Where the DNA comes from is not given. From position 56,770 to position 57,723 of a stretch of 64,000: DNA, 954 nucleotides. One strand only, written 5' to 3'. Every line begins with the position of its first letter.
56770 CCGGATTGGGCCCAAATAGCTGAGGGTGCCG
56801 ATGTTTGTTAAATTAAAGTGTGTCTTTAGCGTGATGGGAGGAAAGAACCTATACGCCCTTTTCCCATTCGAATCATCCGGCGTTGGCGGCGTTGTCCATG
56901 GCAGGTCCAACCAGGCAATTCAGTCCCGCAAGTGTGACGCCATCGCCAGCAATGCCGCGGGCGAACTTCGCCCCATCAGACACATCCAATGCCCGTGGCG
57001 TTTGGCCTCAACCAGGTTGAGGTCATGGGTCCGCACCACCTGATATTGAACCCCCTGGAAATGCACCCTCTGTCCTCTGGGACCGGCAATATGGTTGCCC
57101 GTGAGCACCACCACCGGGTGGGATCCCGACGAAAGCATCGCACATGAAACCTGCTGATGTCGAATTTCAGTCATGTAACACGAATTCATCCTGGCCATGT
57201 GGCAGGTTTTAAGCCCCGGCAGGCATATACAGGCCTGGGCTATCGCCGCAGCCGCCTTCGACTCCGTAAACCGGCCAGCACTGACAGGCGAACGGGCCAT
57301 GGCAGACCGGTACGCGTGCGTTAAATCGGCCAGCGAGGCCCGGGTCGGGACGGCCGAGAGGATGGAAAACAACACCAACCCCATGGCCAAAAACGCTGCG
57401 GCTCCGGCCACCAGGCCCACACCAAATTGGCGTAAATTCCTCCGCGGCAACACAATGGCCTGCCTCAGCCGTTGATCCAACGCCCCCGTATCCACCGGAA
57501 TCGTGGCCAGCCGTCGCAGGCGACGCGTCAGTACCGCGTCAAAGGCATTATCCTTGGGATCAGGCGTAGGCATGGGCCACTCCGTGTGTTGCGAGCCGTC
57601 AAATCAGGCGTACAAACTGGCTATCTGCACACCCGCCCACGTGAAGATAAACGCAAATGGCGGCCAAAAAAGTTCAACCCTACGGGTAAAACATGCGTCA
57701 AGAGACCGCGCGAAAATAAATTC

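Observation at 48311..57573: cnrYXH-CBA-like layout: membrane sensor/anti-sigma candidate, ECF sigma, periplasmic metal-binding candidate, then MFP-RND-OMF heavy-metal efflux, with non-homologous-looking sensor parts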

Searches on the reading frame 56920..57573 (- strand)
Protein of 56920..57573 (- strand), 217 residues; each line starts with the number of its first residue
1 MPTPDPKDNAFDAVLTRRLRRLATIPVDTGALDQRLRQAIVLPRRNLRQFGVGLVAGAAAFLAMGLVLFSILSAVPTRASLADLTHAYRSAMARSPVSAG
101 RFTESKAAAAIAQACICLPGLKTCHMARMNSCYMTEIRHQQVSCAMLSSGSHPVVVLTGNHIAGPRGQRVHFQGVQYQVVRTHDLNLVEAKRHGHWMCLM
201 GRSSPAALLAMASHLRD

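Call 3: search_protein_families(library=pfam, proteins=[window:56920-57573:-], max_evalue=0.1)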
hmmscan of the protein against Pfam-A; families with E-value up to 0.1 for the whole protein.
window:56920-57573:- (217 aa): 1 family
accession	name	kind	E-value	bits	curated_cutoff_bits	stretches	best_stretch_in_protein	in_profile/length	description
PF08592.16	Anthrone_oxy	-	0.021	15.4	27.3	1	44-87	28-71/106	Anthrone oxygenase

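Call 4: search_protein_families(library=ncbifam, proteins=[window:56920-57573:-], max_evalue=0.1)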
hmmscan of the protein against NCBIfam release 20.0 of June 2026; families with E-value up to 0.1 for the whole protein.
window:56920-57573:- (217 aa): 0 families

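Call 5: find_homologous_proteins(query=window:56920-57573:-, max_evalue=0.01)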
Query window:56920-57573:- (217 aa): 7 proteins with E <= 0.01 among 7429 candidates.
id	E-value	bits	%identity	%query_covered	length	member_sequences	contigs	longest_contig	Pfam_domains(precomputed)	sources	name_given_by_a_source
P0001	7.7e-136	468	99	100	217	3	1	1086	-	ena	-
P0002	4.5e-101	355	74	100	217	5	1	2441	-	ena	-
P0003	1.3e-99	350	76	94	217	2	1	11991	-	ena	-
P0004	3.7e-99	348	74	100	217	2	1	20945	-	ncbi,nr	ncbi:MAG: hypothetical protein HKL95_10095 [Phycisphaerae bacterium]|nr:hypothetical protein [Phycis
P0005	2.0e-95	336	72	100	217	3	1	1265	-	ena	-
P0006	9.9e-95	334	70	100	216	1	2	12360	-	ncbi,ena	-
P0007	9.8e-84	298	67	99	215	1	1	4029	-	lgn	-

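Call 7: find_encoding_contigs(protein=P0004, flank=10000, max_places=3)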
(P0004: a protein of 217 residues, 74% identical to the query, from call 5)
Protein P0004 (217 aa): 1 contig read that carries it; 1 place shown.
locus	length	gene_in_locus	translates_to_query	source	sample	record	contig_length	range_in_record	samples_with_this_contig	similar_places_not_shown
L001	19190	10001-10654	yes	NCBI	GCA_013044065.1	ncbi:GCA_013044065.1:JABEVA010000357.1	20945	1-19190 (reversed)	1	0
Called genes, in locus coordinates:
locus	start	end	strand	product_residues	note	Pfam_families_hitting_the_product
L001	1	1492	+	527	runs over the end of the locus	PF00682:HMGL-like, PF22617:HCS_D2, PF08502:LeuA_dimer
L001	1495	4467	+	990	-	PF00133:tRNA-synt_1, PF09334:tRNA-synt_1g, PF13603:tRNA-synt_1_2 (faint), PF00133:tRNA-synt_1, PF08264:Anticodon_1, PF10458:Val_tRNA-synt_C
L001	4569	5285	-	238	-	-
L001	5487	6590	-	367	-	PF01208:URO-D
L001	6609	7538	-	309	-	PF05721:PhyH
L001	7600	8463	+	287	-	PF12833:HTH_18, PF00165:HTH_AraC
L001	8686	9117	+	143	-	-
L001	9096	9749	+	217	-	-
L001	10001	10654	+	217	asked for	-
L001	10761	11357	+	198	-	PF04542:Sigma70_r2, PF08281:Sigma70_r4_2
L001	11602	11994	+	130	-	-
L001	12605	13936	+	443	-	PF25919:BSH_CusB, PF25954:Beta-barrel_RND_2, PF25975:CzcB_C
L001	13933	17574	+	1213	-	PF00873:ACR_tran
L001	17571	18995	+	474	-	PF02321:OEP (weak)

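Call 8: find_encoding_contigs(protein=P0006, flank=10000, max_places=3)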
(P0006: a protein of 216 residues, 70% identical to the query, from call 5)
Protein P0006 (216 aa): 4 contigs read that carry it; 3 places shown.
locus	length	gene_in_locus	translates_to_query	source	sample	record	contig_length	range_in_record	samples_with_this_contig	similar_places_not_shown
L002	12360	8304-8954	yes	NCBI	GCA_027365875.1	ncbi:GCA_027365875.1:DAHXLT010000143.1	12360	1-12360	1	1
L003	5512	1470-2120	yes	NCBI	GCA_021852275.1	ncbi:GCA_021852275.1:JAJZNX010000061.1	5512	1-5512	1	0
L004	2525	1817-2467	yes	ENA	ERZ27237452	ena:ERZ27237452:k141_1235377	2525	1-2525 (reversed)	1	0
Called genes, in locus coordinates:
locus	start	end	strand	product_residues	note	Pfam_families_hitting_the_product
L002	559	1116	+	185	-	-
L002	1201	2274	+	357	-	PF04055:Radical_SAM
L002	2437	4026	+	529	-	PF00682:HMGL-like, PF22617:HCS_D2, PF08502:LeuA_dimer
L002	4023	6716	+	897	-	PF00133:tRNA-synt_1, PF09334:tRNA-synt_1g, PF13603:tRNA-synt_1_2 (faint), PF09334:tRNA-synt_1g, PF00133:tRNA-synt_1, PF08264:Anticodon_1, PF10458:Val_tRNA-synt_C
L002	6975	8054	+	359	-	-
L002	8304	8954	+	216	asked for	-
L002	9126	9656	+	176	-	PF04542:Sigma70_r2, PF08281:Sigma70_r4_2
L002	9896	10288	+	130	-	-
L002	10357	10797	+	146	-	-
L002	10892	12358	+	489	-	?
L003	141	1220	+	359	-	-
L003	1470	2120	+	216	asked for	-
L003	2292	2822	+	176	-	PF04542:Sigma70_r2, PF08281:Sigma70_r4_2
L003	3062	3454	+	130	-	-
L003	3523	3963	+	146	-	-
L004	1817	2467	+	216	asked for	-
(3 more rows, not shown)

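Call 19: find_homologous_proteins(query=A2, max_evalue=0.01)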
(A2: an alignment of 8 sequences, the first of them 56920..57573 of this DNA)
Query A2 (8 sequences) (217 aa, profile of the alignment): 21 proteins with E <= 0.01 among 8000 candidates.
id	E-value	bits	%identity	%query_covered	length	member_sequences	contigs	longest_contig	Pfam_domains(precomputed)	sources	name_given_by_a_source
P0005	6.9e-115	400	72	100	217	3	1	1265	-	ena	-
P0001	1.0e-114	399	99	100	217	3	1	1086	-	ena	-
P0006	6.8e-114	396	70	100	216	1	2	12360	-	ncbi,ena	-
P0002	3.7e-113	394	74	100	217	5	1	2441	-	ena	-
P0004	6.6e-113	393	74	100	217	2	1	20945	-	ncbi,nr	ncbi:MAG: hypothetical protein HKL95_10095 [Phycisphaerae bacterium]|nr:hypothetical protein [Phycis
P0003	4.7e-111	387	76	94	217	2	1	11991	-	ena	-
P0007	7.2e-104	364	67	99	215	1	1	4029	-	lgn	-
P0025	2.4e-81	290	32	93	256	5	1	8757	-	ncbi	-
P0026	4.7e-68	247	29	97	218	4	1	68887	-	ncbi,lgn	-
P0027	6.3e-56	207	32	96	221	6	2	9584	-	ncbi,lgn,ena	-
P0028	3.5e-32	129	31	95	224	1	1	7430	-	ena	-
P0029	3.5e-31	126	29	96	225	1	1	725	-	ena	-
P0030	8.4e-30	122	28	97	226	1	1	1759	-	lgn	-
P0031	2.0e-29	120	29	98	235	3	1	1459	-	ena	-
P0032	3.4e-28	116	27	98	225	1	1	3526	-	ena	-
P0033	1.9e-27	114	29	97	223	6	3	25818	-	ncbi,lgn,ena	-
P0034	2.1e-27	114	29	96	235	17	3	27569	-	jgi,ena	-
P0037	7.1e-19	86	28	96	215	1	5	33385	-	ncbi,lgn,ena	-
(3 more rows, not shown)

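Call 20: find_encoding_contigs(protein=P0026, flank=10000, max_places=2)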
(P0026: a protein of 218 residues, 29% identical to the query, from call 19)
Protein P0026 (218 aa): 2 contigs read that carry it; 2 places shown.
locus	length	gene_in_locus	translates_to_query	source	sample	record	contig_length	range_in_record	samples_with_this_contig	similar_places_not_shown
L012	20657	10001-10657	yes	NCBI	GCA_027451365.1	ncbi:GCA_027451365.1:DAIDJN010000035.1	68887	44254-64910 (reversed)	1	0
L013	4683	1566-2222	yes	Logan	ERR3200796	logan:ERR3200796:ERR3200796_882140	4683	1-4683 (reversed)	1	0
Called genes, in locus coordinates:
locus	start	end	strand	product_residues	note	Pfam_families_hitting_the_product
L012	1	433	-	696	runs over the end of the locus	PF00672:HAMP, PF00512:HisKA (weak), PF02518:HATPase_c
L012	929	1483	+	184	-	PF02469:Fasciclin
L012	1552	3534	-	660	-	PF07470:Glyco_hydro_88, PF16153:DUF4861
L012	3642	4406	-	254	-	PF00106:adh_short, PF08659:KR, PF13561:adh_short_C2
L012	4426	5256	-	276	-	PF04962:KduI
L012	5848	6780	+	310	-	PF02151:UVR (weak)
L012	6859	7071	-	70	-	-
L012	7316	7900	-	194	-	PF00582:Usp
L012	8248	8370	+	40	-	-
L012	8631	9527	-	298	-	PF01259:SAICAR_synt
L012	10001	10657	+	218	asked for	-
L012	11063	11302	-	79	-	-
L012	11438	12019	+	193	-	PF04542:Sigma70_r2, PF08281:Sigma70_r4_2, PF04545:Sigma70_r4 (weak)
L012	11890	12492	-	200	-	PF01435:Peptidase_M48 (weak)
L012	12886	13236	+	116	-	-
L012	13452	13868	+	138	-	-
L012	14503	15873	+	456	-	PF25919:BSH_CusB, PF25944:Beta-barrel_RND (weak), PF25954:Beta-barrel_RND_2, PF25975:CzcB_C (weak)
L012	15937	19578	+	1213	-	PF00873:ACR_tran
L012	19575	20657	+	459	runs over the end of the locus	PF02321:OEP (weak)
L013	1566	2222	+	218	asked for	-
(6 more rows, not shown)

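Call 21: find_encoding_contigs(protein=P0033, flank=10000, max_places=2)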
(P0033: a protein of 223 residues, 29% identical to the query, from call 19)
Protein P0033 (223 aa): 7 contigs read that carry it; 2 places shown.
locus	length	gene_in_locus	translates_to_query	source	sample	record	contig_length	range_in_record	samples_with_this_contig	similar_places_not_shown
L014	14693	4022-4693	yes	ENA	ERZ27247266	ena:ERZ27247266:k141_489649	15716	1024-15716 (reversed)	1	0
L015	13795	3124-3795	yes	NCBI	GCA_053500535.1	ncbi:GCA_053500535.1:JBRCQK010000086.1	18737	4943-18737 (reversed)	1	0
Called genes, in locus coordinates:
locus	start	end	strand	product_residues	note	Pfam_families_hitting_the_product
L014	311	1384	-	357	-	PF00246:Peptidase_M14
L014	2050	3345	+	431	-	PF01773:Nucleos_tra2_N, PF07670:Gate, PF07662:Nucleos_tra2_C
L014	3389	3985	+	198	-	PF04542:Sigma70_r2, PF22029:PhyR_sigma2 (faint), PF08281:Sigma70_r4_2, PF04545:Sigma70_r4 (weak)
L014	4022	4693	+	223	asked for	-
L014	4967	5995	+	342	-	PF04371:PAD_porph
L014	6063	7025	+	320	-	PF08240:ADH_N, PF00107:ADH_zinc_N, PF13602:ADH_zinc_N_2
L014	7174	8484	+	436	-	PF13231:PMT_2 (weak)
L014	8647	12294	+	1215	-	-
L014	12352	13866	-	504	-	PF02347:GDC-P, PF00266:Aminotran_5, PF21478:GcvP2_C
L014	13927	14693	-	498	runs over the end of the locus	-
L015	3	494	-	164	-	?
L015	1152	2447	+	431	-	PF01773:Nucleos_tra2_N, PF07670:Gate, PF07662:Nucleos_tra2_C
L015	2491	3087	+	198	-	PF04542:Sigma70_r2, PF22029:PhyR_sigma2 (faint), PF08281:Sigma70_r4_2, PF04545:Sigma70_r4 (weak)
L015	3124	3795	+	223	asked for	-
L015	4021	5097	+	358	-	PF04371:PAD_porph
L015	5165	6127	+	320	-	PF08240:ADH_N, PF00107:ADH_zinc_N, PF13602:ADH_zinc_N_2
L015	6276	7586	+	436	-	PF13231:PMT_2 (weak)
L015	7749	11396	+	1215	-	-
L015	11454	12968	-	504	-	PF02347:GDC-P, PF00266:Aminotran_5, PF21478:GcvP2_C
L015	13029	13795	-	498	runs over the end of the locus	-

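Call 22: find_encoding_contigs(protein=P0034, flank=10000, max_places=2)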
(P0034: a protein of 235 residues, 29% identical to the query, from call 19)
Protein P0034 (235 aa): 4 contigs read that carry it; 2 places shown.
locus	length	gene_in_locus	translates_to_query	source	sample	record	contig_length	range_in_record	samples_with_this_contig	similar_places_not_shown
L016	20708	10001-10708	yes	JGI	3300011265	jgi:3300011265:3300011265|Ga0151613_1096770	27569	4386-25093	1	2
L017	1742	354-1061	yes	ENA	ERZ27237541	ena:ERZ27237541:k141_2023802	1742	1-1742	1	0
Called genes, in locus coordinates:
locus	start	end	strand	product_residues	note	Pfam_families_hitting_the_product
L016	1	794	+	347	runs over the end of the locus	PF02606:LpxK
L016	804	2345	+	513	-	PF00294:PfkB, PF01467:CTP_transf_like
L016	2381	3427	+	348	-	PF00702:Hydrolase, PF08645:PNK3P (weak), PF13419:HAD_2 (faint), PF13242:Hydrolase_like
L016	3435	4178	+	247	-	PF07722:Peptidase_C26, PF00117:GATase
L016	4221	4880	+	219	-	PF14595:Thioredoxin_9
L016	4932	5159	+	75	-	-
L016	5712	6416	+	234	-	-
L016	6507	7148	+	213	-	-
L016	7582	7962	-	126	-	-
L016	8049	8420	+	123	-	-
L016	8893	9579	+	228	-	-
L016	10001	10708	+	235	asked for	-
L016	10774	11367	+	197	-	PF04542:Sigma70_r2, PF08281:Sigma70_r4_2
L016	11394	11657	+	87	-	-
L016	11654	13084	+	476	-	PF25919:BSH_CusB, PF25954:Beta-barrel_RND_2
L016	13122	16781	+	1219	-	PF00873:ACR_tran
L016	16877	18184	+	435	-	PF02321:OEP (weak)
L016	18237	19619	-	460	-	PF01546:Peptidase_M20, PF07687:M20_dimer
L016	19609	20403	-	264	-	PF00977:His_biosynth, PF02581:TMP-TENI (faint), PF03060:NMO (faint), PF01180:DHO_dh (faint)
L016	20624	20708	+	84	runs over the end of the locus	-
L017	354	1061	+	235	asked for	-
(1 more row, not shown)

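Call 23: find_encoding_contigs(protein=P0037, flank=10000, max_places=2)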
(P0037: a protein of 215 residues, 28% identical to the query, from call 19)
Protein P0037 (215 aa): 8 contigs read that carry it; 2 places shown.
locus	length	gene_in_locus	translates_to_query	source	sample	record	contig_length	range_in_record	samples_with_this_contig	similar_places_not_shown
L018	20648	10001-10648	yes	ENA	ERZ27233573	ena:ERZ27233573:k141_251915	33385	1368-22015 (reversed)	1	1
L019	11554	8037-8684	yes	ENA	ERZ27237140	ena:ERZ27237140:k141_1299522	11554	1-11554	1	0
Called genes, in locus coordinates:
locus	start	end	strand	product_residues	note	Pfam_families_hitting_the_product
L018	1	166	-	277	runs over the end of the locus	PF00005:ABC_tran, PF13304:AAA_21 (faint)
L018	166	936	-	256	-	PF02405:MlaE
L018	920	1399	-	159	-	PF01740:STAS (weak)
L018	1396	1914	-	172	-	PF13646:HEAT_2 (weak)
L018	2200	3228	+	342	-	PF25881:HH_YBHG, PF25954:Beta-barrel_RND_2, PF25990:Beta-barrel_YknX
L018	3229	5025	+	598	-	PF00005:ABC_tran, PF02463:SMC_N (faint), PF13401:AAA_22 (faint), PF13476:AAA_23 (faint), PF13555:AAA_29 (faint), PF00004:AAA (faint), PF00005:ABC_tran, PF13304:AAA_21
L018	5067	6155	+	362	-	PF12679:ABC2_membrane_2, PF12698:ABC2_membrane_3, PF01061:ABC2_membrane, PF12730:ABC2_membrane_4 (weak)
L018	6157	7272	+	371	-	PF12679:ABC2_membrane_2, PF12698:ABC2_membrane_3, PF01061:ABC2_membrane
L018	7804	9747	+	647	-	PF05977:MFS_3, PF07690:MFS_1, PF01553:Acyltransferase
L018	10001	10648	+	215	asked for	-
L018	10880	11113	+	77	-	PF02604:PhdYeFM_antitox (weak)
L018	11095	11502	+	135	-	PF01850:PIN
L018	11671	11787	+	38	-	-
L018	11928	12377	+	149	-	PF04542:Sigma70_r2 (weak), PF08281:Sigma70_r4_2, PF04545:Sigma70_r4 (weak)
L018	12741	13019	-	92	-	-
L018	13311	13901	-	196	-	PF01435:Peptidase_M48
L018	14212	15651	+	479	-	PF25919:BSH_CusB, PF25954:Beta-barrel_RND_2, PF25975:CzcB_C (weak)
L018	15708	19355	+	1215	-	PF00873:ACR_tran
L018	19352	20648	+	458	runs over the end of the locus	PF02321:OEP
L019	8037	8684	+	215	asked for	-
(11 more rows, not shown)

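Call 29: search_solved_structures(query=A3, max_evalue=10)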
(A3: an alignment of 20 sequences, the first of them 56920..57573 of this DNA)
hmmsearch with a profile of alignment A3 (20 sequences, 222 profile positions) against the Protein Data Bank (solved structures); distinct sequences matched with E-value up to 10: 2.
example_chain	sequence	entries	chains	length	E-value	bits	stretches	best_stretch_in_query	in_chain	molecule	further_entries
6h2x_A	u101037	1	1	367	0.2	14.3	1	32-83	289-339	Chromosome partition protein MukB,Chromosome partition protein MukB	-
3dbo_B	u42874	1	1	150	1.6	11.3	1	13-62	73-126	Uncharacterized protein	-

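Call 34: predict_structure(alignment_id=A3)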
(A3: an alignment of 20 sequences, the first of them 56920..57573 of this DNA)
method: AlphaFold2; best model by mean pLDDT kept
length: 217 residues; sequences in the alignment: 20
mean_pLDDT: 71.5   pTM: 0.58
mean pLDDT of the five models: 71.5, 69.9, 69.6, 67.3, 67.1
residues with pLDDT >= 90: 48; 70-90: 54; 50-70: 99; < 50: 16
segments of 3 or more residues with pLDDT < 50: 1-3, 45-47, 97-102
pLDDT, mean of each block of 10 residues (from residue 1): 51 60 54 61 50 54 66 74 90 63 52 55 59 82 80 86 92 93 92 89 91 81
secondary structure, 60 per line:
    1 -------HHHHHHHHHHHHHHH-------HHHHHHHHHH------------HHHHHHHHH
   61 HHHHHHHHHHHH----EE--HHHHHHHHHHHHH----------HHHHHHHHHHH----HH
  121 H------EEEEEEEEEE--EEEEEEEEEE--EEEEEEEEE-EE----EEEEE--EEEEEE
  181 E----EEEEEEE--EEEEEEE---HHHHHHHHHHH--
elements in order: H8-22 H30-39 H52-72 H81-93 H104-114 E128-137 E140-149 E152-160 E168-172 E175-181 E186-192 E195-201 H205-215

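Call 37: fold_search(model_id=the predicted structure, library=pdb)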
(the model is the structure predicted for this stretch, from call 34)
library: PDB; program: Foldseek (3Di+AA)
matches with E <= 10: 1168; with E <= 0.001: 2
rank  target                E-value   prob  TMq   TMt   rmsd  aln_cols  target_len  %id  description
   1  2v43_B                9.6e-04  1.00  0.31  0.25   5.1        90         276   12  Crystal structure of RseB: a sensor for periplasmic stress response in E. coli (released 2007-08-28)
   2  2v43_C                9.6e-04  1.00  0.32  0.25   5.0        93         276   12  Crystal structure of RseB: a sensor for periplasmic stress response in E. coli (released 2007-08-28)
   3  2v42_A                1.3e-03  1.00  0.31  0.23   5.3        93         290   12  Crystal structure of RseB: a sensor for periplasmic stress response in E. coli (released 2007-08-28)
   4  2v42_B                1.5e-03  1.00  0.31  0.24   5.3        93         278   12  Crystal structure of RseB: a sensor for periplasmic stress response in E. coli (released 2007-08-28)
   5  3m4w_A                1.7e-03  1.00  0.29  0.22   5.1        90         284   14  Structural basis for the negative regulation of bacterial stress response by RseB (released 2010-05-05)
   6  1vr8                  2.9e-03  1.00  0.32  0.49   4.9       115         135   11  Crystal structure of GTP binding regulator (TM1622) from Thermotoga Maritima at 1.75 A resolution (released 2005-03-15)
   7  2p4b_B                5.0e-03  1.00  0.32  0.27   4.9        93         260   12  Crystal structure of E.coli RseB (released 2007-05-22)
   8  2p4b_A                5.0e-03  1.00  0.31  0.24   5.4        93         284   12  Crystal structure of E.coli RseB (released 2007-05-22)
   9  6in9_A                7.1e-03  1.00  0.30  0.24   4.7        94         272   11  Crystal structure of MucB in complex with MucA(peri) (released 2019-07-24)
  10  3m4w_D                3.3e-02  0.98  0.23  0.19   5.5        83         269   14  Structural basis for the negative regulation of bacterial stress response by RseB (released 2010-05-05)
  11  7cu8_E                4.4e-02  0.69  0.21  0.23  11.4       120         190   12  Crystal structure of the soluble domain of TiME protein from Mycobacterium tuberculosis (released 2021-08-25)
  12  1w6f_A                7.1e-02  0.33  0.17  0.14  12.0       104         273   12  Arylamine N-acetyltransferase from Mycobacterium smegmatis with the anti-tubercular drug isoniazid bound in the active (released 2005-02-23)
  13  3m4w_C                7.5e-02  0.97  0.26  0.21   6.3        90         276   14  Structural basis for the negative regulation of bacterial stress response by RseB (released 2010-05-05)
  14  4tmd                  7.5e-02  0.66  0.22  0.24  12.2       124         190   11  X-ray structure of Putative uncharacterized protein (Rv0999 ortholog) from Mycobacterium smegmatis (released 2014-07-02)
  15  7cu8_D                7.5e-02  0.57  0.21  0.23  11.6       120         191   12  Crystal structure of the soluble domain of TiME protein from Mycobacterium tuberculosis (released 2021-08-25)
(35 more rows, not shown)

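Call 39: search_protein_representatives(alignment_id=A3)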
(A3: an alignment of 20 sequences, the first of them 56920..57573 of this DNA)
Query: 20 sequences, 222 profile positions. Proteins with E-value up to 0.001 (for the whole library): 413; up to 1e-10: 293; up to 1e-30: 188. The best 150 are listed.
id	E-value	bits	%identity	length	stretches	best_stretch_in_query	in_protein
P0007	7.1e-77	274.2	-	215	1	3-221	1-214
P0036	1.3e-69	250.4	-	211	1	3-222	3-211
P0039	1.6e-68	246.9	-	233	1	4-222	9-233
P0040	5.9e-65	235.2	-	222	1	8-221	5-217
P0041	1.4e-63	230.7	-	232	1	8-222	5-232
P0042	1.6e-61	224.0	-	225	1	9-221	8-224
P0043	8.7e-61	221.5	-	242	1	7-221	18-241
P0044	2.4e-60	220.1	-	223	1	2-222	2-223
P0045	3.4e-60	219.6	-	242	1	4-221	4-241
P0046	4.3e-60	219.3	-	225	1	3-222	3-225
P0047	7.8e-60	218.4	-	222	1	12-221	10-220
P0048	1.5e-59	217.5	-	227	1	2-222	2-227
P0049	1.7e-59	217.4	-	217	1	11-221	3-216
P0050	2.2e-59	217.0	-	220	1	3-222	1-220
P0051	4.5e-59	215.9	-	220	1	4-222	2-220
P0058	3.6e-57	209.7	-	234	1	3-221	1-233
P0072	2.3e-51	190.8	-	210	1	4-220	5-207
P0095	1.0e-48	182.1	-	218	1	2-220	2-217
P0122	1.4e-45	171.8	-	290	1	6-222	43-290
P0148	3.2e-42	160.8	-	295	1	29-220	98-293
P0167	1.5e-39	152.1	-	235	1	4-218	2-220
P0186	1.5e-36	142.3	-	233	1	2-220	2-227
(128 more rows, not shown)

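Call 42: search_protein_families(library=pfam, alignment_id=A5, max_evalue=0.01)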
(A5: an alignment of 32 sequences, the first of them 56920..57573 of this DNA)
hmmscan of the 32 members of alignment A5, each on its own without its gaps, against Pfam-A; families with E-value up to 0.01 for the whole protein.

A. member 1, window:56920-57573:- (217 aa): 0 families

B. families by the number of members that match (of 32 scanned): 4 families
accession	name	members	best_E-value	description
PF17188.9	MucB_RseB_C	3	0.00057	MucB/RseB C-terminal domain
PF04542.20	Sigma70_r2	1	2.4e-07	Sigma-70 region 2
PF22029.2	PhyR_sigma2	1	2.4e-05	Sigma2 domain of PhyR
PF11859.13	DUF3379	1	0.0059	Protein of unknown function (DUF3379)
